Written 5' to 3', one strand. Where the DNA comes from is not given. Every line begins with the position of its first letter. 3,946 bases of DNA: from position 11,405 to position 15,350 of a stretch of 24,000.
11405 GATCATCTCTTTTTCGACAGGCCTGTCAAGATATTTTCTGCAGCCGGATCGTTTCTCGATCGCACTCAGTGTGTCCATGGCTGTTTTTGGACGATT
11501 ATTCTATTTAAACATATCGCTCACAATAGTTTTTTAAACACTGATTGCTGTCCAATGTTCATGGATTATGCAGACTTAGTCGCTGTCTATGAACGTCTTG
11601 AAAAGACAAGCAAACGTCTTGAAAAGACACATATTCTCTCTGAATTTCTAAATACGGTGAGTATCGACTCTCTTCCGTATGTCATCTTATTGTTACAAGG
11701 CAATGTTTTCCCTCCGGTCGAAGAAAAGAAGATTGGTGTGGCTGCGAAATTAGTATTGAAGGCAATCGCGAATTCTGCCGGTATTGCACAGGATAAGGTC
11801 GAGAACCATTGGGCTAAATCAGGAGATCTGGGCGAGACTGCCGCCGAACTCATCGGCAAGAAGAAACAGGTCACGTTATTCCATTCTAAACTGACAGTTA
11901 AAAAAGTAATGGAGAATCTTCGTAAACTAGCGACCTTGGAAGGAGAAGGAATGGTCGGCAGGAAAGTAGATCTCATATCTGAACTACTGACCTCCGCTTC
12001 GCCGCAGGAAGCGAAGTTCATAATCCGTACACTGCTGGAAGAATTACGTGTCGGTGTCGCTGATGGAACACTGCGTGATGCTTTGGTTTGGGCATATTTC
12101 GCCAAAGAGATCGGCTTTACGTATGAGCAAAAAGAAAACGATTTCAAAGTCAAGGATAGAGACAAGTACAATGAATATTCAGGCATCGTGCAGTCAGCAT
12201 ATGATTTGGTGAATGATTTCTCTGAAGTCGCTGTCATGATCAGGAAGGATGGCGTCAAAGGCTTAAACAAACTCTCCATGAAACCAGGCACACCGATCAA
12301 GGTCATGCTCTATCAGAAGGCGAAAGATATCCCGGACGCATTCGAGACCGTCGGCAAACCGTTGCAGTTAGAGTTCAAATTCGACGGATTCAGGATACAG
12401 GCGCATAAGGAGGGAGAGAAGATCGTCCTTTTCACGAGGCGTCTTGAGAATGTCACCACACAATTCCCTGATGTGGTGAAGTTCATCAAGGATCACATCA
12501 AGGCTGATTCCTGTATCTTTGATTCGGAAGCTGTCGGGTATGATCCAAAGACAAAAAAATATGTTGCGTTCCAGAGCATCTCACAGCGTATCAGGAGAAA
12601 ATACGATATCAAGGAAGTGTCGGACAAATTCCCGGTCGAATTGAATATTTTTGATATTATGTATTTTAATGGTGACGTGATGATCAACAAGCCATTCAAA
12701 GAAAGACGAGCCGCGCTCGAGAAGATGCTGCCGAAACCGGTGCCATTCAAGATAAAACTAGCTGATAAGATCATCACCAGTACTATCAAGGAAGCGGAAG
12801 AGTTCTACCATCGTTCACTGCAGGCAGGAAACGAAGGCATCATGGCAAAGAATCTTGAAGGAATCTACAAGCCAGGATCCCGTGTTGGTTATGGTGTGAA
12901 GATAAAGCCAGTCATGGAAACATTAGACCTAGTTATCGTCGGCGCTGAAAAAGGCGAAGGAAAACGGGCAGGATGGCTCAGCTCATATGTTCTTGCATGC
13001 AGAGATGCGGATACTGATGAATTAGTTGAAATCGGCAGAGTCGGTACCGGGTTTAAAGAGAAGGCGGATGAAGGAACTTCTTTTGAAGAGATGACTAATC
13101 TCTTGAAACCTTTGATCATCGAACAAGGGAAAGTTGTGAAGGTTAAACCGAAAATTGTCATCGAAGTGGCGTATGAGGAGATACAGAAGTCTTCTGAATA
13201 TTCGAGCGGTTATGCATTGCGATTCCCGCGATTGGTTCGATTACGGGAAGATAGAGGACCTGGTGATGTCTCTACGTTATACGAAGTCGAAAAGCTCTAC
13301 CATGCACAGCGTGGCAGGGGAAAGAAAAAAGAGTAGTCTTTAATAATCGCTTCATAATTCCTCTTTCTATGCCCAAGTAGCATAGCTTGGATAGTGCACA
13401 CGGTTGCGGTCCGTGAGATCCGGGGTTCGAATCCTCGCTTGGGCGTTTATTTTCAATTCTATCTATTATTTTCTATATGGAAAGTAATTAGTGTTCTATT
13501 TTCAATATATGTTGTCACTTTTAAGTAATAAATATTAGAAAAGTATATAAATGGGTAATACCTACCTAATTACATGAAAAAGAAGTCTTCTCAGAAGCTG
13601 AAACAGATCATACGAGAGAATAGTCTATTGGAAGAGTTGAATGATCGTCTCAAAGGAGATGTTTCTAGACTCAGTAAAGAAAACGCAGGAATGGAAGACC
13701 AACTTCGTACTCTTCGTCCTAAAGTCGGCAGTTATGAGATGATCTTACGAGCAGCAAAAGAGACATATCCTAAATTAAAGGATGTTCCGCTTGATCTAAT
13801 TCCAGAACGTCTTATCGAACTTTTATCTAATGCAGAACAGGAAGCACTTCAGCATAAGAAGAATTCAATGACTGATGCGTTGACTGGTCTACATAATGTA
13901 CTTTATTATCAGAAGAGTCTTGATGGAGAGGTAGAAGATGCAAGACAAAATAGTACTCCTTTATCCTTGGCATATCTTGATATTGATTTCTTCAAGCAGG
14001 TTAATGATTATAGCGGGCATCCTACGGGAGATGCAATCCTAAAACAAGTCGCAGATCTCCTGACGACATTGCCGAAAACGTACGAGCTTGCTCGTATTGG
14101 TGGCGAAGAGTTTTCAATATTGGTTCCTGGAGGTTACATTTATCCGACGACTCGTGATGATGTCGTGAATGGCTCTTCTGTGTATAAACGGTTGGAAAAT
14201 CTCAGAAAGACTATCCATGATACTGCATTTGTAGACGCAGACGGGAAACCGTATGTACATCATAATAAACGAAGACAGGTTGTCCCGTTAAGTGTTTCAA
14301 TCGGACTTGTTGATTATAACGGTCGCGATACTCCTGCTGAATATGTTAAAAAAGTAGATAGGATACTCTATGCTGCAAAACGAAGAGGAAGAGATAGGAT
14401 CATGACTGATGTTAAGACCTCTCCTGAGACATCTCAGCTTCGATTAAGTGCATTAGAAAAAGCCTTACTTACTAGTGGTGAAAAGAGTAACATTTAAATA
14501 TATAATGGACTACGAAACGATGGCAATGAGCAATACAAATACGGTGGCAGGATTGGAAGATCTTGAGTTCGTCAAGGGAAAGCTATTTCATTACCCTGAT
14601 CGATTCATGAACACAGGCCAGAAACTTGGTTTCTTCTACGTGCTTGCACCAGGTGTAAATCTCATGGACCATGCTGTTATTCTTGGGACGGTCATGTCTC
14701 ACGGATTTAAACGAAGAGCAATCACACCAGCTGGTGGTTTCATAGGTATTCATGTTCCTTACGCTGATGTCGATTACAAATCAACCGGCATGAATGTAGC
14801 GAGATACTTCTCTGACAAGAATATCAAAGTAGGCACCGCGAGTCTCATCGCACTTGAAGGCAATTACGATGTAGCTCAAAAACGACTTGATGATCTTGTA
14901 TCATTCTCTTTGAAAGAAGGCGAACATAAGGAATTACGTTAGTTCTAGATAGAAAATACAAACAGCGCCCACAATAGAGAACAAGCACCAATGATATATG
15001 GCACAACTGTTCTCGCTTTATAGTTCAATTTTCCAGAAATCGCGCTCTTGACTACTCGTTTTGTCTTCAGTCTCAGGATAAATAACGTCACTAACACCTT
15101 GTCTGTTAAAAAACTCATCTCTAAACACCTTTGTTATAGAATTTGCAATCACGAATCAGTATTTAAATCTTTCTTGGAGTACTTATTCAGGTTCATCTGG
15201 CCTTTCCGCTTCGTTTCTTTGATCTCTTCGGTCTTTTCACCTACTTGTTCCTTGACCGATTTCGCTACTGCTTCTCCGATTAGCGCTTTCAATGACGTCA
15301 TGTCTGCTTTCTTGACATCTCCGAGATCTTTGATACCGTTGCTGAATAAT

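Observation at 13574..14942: GGDEF cyclase plus an unknown co-transcribed partner in an archaeal gene neighbourhood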

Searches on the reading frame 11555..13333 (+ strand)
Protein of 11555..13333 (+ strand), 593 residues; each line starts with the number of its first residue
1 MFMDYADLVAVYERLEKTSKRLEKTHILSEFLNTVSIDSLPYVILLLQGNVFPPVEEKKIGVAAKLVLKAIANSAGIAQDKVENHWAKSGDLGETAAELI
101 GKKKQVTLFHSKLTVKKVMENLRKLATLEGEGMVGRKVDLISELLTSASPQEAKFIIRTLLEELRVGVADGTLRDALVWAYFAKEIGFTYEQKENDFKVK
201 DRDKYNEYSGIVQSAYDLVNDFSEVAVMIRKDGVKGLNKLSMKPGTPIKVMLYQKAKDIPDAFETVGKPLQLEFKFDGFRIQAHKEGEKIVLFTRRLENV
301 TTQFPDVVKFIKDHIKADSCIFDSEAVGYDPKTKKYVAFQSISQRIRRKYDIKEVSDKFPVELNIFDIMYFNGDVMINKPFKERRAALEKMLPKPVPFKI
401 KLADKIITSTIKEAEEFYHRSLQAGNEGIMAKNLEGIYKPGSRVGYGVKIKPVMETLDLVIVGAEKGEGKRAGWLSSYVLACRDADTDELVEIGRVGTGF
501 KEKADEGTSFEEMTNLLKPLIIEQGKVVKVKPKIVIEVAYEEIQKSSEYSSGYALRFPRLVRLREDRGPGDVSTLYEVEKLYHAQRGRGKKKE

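Call 4: search_protein_families(library=pfam, proteins=[window:11555-13333:+], max_evalue=0.1)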
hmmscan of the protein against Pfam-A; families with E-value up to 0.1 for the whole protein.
window:11555-13333:+ (593 aa): 5 families
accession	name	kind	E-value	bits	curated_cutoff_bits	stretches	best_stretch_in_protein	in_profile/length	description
PF01068.26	DNA_ligase_A_M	-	1.4e-53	182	26.2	1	251-451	2-204/204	ATP dependent DNA ligase domain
PF04675.19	DNA_ligase_A_N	-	6.6e-43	147.3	24.6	1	5-177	2-173/174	DNA ligase N terminus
PF04679.21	DNA_ligase_A_C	-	7.9e-16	58.7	27.5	1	471-567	1-94/94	ATP dependent DNA ligase C terminal region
PF09223.17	ZinT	-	0.0017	18.7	27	1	195-316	11-135/181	ZinT (YodA) periplasmic lipocalin-like zinc-recruitment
PF01331.24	mRNA_cap_enzyme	-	0.086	13.1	29.6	0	364-396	93-125/194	mRNA capping enzyme, catalytic domain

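Call 30: find_related_loci(query=window:11555-13333:+, collection=genome_contigs, flank=10000)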
Query window:11555-13333:+ (593 aa) in genome_contigs; peptide patterns used: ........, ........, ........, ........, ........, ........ (x = any residue, [..] = any of these).
69 stretches matched a pattern; 2 encode a relative of the query (tblastn E <= 1e-3); 2 distinct loci.
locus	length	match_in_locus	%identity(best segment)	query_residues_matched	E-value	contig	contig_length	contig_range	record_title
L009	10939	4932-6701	75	2-591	0e+0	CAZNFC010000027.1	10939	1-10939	MAG TPA_asm: uncultured Methanosarcinales archaeon isolate SRP193066_co2_421 genome assembly, contig: NODE_3131_length_1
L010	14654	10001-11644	44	2-582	6e-154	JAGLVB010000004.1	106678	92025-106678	MAG: Candidatus Aenigmatarchaeota archaeon isolate RS_11_5 ZL20.bin.5.fa_4, whole genome shotgun sequence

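Call 63: search_protein_families(library=pfam, proteins=[L009:6661-6951:+, L009:7072-7470:-], max_evalue=0.01)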
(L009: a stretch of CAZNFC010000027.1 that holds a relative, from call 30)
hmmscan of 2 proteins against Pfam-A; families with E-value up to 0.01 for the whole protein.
L009:6661-6951:+ (96 aa): 2 families
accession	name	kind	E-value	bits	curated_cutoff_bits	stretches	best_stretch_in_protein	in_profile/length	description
PF00085.26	Thioredoxin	-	1.4e-05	25.4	23.5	1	10-69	17-80/103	Thioredoxin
PF05768.20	Glrx-like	-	0.0038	18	26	1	17-95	3-75/77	Glutaredoxin-like domain (DUF836)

L009:7072-7470:- (132 aa): 0 families

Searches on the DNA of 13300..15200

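Call 71: search_rna_families(source=window, start=13300, end=15200, threshold=evalue, max_evalue=1)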
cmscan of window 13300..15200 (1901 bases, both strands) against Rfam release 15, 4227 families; matches with E-value up to 1: 1.
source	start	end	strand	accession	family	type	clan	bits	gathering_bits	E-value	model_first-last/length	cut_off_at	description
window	13371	13445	+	RF00005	tRNA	Gene; tRNA;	CL00001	57.2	29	3e-11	1-71/71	no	tRNA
